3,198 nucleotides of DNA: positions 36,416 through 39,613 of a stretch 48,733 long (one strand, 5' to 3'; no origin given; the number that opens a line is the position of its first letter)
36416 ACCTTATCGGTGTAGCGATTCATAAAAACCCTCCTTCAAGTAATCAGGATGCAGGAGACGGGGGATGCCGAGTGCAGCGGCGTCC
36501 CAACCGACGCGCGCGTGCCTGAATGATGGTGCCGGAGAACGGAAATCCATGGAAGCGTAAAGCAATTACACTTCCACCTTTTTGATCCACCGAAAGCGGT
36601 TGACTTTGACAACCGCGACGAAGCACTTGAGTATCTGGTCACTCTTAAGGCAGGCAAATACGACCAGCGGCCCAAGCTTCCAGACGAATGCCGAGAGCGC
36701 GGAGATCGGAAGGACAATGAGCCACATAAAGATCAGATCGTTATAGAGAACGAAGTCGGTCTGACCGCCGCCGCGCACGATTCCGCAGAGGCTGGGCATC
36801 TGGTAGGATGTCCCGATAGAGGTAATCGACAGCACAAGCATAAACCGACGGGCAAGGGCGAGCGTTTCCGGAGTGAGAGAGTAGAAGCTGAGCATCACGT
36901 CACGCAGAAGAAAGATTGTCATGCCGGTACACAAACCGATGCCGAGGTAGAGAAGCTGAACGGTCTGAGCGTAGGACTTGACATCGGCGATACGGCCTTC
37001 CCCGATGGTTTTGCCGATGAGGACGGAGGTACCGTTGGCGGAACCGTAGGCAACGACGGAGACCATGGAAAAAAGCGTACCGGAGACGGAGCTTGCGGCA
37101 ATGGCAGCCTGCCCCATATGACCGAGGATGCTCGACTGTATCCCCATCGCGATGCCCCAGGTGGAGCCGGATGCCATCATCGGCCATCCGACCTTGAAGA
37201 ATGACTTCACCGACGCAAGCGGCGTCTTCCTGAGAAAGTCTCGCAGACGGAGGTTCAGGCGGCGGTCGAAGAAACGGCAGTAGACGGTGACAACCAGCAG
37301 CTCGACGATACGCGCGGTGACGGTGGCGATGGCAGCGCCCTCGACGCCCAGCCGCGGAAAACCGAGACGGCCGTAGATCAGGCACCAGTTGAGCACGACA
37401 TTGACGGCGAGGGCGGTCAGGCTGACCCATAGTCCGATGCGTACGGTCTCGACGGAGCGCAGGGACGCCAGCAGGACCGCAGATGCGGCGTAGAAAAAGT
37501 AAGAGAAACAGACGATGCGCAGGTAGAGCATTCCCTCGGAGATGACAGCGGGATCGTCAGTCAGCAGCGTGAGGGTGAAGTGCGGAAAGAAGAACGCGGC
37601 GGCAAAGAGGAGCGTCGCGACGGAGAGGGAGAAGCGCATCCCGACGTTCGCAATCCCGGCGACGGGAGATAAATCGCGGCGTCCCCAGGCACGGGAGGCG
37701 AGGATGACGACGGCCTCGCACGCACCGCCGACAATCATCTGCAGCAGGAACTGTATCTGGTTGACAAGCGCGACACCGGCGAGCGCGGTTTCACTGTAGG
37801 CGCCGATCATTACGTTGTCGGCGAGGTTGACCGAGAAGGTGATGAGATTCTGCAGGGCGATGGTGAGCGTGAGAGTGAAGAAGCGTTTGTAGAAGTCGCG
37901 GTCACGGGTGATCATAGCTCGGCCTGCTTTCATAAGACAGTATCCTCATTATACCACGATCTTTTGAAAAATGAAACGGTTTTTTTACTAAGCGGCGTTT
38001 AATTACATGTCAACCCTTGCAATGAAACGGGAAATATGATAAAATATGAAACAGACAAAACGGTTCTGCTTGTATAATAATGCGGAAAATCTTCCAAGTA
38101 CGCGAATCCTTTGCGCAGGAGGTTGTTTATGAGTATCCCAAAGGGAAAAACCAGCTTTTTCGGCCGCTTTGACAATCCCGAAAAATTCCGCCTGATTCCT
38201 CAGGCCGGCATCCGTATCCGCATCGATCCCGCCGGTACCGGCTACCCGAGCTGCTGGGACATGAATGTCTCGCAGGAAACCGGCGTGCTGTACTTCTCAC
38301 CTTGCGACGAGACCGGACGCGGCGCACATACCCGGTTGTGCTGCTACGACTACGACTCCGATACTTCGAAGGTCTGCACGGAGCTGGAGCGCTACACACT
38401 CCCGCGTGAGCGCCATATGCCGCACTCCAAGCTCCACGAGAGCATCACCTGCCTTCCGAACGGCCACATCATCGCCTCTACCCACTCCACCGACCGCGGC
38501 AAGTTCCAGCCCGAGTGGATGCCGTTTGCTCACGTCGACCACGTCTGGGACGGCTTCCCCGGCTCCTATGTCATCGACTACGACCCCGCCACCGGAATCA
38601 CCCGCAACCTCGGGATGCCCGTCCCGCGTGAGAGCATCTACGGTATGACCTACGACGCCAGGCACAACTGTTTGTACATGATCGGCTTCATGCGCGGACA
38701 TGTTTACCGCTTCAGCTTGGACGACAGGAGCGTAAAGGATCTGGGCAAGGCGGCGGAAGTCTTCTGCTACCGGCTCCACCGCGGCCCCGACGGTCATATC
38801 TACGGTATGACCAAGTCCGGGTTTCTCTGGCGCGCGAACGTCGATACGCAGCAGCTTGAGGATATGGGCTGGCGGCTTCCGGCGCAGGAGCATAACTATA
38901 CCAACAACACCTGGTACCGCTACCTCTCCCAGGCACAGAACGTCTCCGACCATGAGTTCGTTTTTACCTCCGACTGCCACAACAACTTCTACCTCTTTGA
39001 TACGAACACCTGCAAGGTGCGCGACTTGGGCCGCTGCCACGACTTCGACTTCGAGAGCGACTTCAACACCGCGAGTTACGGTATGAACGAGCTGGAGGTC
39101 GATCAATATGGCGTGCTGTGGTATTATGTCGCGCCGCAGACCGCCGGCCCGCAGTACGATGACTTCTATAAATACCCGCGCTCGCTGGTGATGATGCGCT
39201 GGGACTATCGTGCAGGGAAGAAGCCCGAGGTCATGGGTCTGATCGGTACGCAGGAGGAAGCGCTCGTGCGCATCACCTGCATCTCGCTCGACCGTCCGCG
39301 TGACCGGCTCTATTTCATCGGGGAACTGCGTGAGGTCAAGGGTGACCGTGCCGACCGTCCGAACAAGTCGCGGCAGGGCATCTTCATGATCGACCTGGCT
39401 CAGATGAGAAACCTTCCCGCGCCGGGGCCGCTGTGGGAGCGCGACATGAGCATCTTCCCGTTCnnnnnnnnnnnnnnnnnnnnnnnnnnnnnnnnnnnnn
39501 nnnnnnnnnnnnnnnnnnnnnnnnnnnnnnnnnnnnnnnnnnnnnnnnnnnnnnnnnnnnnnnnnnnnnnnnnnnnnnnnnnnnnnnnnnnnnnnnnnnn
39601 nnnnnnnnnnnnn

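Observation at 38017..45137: Self-contained operon made only of three tandem ~750-aa paralogues of an unrecognised leaderless beta-propeller-like family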

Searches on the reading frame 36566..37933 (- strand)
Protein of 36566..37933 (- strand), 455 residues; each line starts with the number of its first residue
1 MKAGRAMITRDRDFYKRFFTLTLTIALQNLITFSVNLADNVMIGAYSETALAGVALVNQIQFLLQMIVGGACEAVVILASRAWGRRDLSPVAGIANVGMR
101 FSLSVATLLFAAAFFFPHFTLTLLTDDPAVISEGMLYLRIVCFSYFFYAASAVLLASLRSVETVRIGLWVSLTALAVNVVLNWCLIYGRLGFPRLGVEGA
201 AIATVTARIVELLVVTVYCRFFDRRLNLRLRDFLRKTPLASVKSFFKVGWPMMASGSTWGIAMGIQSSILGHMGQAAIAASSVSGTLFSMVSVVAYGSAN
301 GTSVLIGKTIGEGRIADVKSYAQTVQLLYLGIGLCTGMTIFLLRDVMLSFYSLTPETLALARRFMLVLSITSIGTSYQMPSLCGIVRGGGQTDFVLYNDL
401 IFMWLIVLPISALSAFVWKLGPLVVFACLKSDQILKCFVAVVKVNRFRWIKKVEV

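Call 15: search_protein_families(library=pfam, proteins=[window:36566-37933:-], max_evalue=0.001)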
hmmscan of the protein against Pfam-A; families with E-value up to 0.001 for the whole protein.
window:36566-37933:- (455 aa): 1 family
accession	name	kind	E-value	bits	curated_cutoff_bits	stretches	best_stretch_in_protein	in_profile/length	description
PF01554.23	MatE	-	3.9e-46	157.1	24.9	2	25-183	2-160/161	MatE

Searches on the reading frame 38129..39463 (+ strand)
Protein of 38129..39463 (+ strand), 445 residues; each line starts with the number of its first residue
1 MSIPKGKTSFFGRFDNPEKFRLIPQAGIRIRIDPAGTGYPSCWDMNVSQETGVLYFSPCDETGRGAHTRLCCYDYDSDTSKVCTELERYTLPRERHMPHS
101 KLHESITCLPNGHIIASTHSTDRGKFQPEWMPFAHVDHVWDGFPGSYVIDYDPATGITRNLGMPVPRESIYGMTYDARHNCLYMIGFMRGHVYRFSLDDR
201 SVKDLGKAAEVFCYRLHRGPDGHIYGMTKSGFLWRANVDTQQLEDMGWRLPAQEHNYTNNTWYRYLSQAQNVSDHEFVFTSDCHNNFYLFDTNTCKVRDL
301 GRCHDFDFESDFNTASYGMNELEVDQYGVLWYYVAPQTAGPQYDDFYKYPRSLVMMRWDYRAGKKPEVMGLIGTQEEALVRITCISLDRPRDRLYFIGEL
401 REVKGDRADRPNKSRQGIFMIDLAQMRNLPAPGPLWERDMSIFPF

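Call 54: predict_structure(alignment_id=A4)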
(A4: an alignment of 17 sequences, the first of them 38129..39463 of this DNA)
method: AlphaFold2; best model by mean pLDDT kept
length: 445 residues; sequences in the alignment: 17
mean_pLDDT: 85.5   pTM: 0.88
mean pLDDT of the five models: 85.5, 85.4, 84.6, 83.9, 83.4
residues with pLDDT >= 90: 248; 70-90: 133; 50-70: 45; < 50: 19
segments of 3 or more residues with pLDDT < 50: 94-96, 132-142, 407-410
pLDDT, mean of each block of 10 residues (from residue 1): 83 90 95 89 92 92 76 97 89 53 90 90 59 40 73 96 86 94 88 95 88 82 93 95 95 84 85 96 92 97 90 81 94 82 66 92 95 92 94 95 62 80 87 87 76
secondary structure, 60 per line:
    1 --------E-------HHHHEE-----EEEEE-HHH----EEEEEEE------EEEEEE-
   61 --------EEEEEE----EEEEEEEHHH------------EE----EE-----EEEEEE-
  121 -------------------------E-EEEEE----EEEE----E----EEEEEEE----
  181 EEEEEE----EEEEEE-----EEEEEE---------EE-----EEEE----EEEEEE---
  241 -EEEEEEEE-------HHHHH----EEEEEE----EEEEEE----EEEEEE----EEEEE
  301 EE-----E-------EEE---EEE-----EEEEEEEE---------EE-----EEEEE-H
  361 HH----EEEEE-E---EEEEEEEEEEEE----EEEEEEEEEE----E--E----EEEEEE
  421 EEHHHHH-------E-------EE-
elements in order: H17-20 E28-32 E41-47 E54-59 E69-74 E79-85 E114-119 E148-152 E157-160 E170-176 E181-186 E191-196 E202-207 E224-227 E232-237 E242-249 H257-261 E266-271 E276-281 E286-291 E296-302 E316-318 E322-324 E330-337 E354-358 E367-371 E377-388 E393-402 E415-422 H423-427

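Call 56: fold_search(model_id=the predicted structure, library=pdb)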
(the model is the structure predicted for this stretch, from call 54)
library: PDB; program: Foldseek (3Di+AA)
matches with E <= 10: 1636; with E <= 0.001: 1238
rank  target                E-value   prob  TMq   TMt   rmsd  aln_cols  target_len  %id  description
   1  5yzv_B                4.0e-11  1.00  0.51  0.76   5.4       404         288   11  Biophysical and structural characterization of the thermostable WD40 domain of a prokaryotic protein, Thermomonospora  (released 2018-10-03)
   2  2qc5                  8.8e-11  1.00  0.51  0.74   6.0       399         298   11  Streptogramin B lyase structure (released 2008-10-14)
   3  1k32_A                2.1e-10  1.00  0.24  0.13  24.0       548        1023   11  Crystal structure of the tricorn protease (released 2001-12-05)
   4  3n0e                  2.3e-10  1.00  0.53  0.71   5.8       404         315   10  Crystal structure of WDR5 mutant (W330Y) (released 2010-10-20)
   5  2z2p_A                3.3e-10  1.00  0.53  0.77   5.5       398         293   10  Crystal Structure of catalytically inactive H270A virginiamycin B lyase from Staphylococcus aureus with Quinupristin (released 2007-06-19)
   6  5mzh_B                3.6e-10  1.00  0.49  0.53   6.9       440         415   11  Crystal structure of ODA16 from Chlamydomonas reinhardtii (released 2017-03-22)
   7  9d5n_CH               3.6e-10  1.00  0.36  0.28  17.7       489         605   11  48-nm doublet microtubule from Trichomonas vaginalis strain G3 (released 2025-05-14)
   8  2z2o_D                4.0e-10  1.00  0.52  0.76   5.5       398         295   10  Crystal Structure of apo virginiamycin B lyase from Staphylococcus aureus (released 2007-06-19)
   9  8q1n_A                5.5e-10  1.00  0.51  0.69   6.4       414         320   10  Cyclic peptide binder of the WBM-site of WDR5 (released 2023-09-06)
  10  9e2g_2B               7.2e-10  1.00  0.36  0.27  15.9       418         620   10  Cryo-EM structure of 48 nm repeat of microtubule doublet from T. brucei flagellum (released 2025-03-12)
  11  2z2o_C                8.4e-10  1.00  0.52  0.75   5.6       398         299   10  Crystal Structure of apo virginiamycin B lyase from Staphylococcus aureus (released 2007-06-19)
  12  3ott_B                8.8e-10  1.00  0.32  0.20  23.9       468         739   13  Crystal Structure of the extracellular domain of the putative one component system BT4673 from B. thetaiotaomicron (released 2011-08-10)
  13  7mq8_LS               1.0e-09  1.00  0.46  0.45   7.8       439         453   10  Cryo-EM structure of the human SSU processome, state pre-A1 (released 2021-09-22)
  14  6byn_W                1.1e-09  1.00  0.51  0.71   6.2       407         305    8  Crystal structure of WDR5-Mb(S4) monobody complex (released 2018-07-04)
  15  8f1g_A                1.3e-09  1.00  0.52  0.72   5.8       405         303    9  Crystal structure of human WDR5 in complex with compound WM662 (released 2023-01-11)
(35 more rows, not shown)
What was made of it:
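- On SMP-30/gluconolactonase/LRE-like (PF08450, SGL): The N-domain matches 7-bladed propellers best (call 56).
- Closest known: Virginiamycin. Same: A 7-bladed propeller enzyme and the best enzyme match to the N-domain (E ~1e-10, TMt 0.74-0.77; call 56).
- The N-domain modelled alone gives pLDDT 85.5 and a 7-bladed propeller with TMt 0.71-0.77 to WDR5 and Vgb lyase (calls 54, 56). Virginiamycin B lyase is the best enzyme match for the N-domain (TMt 0.74-0.77; call 56).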

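Call 64: search_solved_structures(query=A4, max_evalue=10, show_alignments=2)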
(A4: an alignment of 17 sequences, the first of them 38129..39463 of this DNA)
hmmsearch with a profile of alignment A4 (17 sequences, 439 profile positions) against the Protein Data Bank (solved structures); distinct sequences matched with E-value up to 10: 11.
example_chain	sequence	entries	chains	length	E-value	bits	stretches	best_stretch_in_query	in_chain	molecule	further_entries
6tji_A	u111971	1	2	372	1.5e-05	27.1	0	184-239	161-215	Cake10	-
6tjh_A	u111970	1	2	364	5.2e-05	25.4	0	188-239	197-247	Cake9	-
6tjg_A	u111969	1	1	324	9.5e-05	24.5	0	188-239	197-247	Cake8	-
6tjf_A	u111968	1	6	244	0.00057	21.9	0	215-239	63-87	Cake6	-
6tje_A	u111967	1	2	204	0.002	20.1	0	215-239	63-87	Cake5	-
6tjd_A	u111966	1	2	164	0.0085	18.1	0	215-239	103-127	Cake4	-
6tjc_A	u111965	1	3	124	0.045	15.7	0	215-239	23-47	Cake3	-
6r5y_A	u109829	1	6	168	0.77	11.6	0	35-62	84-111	WD-40 repeat protein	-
1qwj_A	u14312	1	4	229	0.79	11.6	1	7-78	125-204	cytidine monophospho-N-acetylneuraminic acid synthetase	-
6tjb_A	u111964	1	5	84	0.82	11.6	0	215-239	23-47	Cake2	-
6r5z_A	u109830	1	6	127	1.4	10.7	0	33-62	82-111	9-bladed beta-propeller formed by three 3-bladed fragments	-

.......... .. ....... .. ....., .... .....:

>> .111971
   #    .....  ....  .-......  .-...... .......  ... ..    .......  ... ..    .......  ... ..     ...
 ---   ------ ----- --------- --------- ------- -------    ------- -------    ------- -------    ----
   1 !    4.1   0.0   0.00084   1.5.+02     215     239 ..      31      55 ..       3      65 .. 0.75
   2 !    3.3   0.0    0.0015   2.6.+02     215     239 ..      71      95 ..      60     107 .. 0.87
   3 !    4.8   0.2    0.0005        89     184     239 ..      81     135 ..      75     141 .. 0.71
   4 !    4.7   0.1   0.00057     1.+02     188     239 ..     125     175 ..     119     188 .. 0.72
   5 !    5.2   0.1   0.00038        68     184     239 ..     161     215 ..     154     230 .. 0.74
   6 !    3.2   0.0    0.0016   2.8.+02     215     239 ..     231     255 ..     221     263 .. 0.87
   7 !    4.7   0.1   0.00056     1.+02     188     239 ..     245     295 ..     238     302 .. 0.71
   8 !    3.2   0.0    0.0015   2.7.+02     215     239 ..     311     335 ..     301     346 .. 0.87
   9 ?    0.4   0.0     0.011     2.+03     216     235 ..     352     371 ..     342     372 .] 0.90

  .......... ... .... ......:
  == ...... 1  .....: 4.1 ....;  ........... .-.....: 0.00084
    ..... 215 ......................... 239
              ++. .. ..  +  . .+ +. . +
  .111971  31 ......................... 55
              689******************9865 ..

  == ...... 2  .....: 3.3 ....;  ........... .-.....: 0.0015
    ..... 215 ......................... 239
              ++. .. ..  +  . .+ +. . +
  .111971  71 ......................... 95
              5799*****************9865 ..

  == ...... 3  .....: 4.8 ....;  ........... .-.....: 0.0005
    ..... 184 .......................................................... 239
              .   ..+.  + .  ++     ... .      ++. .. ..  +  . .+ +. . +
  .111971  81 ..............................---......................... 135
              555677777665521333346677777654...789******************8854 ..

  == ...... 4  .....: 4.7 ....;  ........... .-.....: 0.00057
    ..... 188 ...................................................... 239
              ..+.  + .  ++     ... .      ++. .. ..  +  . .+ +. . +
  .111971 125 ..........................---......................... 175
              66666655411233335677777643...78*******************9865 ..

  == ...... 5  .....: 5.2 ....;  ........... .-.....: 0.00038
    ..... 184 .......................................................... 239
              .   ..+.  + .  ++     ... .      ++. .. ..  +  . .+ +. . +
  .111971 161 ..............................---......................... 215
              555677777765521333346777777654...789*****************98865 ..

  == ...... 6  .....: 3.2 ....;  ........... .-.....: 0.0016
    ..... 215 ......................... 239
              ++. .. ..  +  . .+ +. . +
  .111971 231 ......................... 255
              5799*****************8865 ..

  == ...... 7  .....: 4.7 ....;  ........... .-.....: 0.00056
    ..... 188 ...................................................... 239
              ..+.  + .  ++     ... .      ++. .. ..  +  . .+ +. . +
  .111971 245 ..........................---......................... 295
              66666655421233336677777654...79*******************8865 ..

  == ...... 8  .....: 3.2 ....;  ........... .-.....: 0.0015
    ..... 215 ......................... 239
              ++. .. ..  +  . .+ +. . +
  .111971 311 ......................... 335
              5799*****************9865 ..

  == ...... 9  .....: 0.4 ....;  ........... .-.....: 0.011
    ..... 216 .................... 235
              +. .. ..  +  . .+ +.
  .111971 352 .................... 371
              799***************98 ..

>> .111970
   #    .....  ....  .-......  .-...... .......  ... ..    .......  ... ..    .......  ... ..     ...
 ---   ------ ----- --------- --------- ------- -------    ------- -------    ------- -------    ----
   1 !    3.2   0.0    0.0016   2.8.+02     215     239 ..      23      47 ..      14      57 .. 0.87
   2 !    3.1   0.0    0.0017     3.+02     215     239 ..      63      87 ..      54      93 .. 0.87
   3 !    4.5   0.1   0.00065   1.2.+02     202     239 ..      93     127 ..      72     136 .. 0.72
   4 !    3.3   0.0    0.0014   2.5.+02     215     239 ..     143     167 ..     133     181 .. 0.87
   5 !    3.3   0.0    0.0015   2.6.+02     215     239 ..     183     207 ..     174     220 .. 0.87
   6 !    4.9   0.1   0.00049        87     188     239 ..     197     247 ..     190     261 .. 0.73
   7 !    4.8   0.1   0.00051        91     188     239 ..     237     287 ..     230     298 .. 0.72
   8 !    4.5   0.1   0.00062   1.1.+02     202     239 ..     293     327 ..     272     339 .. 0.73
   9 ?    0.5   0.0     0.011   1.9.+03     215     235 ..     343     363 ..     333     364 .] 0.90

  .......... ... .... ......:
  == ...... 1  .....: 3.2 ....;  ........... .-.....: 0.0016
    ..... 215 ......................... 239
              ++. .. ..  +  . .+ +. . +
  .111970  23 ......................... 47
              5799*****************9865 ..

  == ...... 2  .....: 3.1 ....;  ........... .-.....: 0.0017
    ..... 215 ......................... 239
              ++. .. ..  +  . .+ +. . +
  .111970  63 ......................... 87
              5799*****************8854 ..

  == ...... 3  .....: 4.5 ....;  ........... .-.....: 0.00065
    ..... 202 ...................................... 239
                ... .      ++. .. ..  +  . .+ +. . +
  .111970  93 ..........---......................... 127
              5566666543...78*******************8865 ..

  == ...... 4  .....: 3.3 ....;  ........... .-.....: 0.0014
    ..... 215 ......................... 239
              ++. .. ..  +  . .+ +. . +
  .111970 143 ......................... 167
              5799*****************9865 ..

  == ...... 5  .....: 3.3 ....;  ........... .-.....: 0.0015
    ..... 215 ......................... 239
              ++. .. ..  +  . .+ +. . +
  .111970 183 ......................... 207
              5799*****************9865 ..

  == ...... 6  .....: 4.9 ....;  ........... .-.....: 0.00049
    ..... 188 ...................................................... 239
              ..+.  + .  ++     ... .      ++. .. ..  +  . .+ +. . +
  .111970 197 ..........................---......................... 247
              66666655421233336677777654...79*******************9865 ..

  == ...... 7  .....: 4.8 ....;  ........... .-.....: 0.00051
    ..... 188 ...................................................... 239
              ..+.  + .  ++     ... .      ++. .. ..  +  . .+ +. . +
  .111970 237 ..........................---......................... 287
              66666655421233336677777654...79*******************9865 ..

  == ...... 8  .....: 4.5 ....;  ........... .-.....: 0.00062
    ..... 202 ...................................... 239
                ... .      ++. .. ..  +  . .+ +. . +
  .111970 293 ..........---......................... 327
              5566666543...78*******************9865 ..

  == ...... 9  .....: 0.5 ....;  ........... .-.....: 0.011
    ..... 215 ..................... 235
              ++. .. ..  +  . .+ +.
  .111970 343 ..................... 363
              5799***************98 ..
